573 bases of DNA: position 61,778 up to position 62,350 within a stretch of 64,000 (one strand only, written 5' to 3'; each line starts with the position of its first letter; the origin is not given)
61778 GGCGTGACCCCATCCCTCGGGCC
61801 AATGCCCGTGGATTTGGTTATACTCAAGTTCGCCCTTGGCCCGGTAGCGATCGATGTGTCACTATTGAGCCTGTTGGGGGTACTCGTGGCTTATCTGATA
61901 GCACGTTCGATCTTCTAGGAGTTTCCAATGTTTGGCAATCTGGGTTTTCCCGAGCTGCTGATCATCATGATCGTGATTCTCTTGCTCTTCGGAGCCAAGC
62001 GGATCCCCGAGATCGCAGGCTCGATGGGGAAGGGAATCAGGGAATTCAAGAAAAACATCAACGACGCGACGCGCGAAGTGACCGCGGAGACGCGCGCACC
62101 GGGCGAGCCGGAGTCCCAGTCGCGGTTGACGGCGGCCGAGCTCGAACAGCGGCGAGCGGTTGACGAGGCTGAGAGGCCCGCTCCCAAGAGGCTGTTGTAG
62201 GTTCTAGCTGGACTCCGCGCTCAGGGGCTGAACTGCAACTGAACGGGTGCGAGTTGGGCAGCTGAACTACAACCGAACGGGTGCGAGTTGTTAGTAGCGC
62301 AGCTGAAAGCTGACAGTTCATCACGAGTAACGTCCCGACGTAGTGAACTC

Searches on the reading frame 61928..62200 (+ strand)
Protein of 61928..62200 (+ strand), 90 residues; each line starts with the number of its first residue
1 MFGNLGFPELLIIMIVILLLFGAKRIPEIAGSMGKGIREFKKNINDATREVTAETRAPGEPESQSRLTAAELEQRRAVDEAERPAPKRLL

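Call 47: search_protein_families(library=pfam, proteins=[window:61928-62200:+], max_evalue=0.001)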
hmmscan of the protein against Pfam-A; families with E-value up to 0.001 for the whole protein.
window:61928-62200:+ (90 aa): 1 family
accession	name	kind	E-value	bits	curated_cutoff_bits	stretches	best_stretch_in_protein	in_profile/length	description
PF02416.21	TatA_B_E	-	1.5e-19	69.4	21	1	5-54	1-50/53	mttA/Hcf106 family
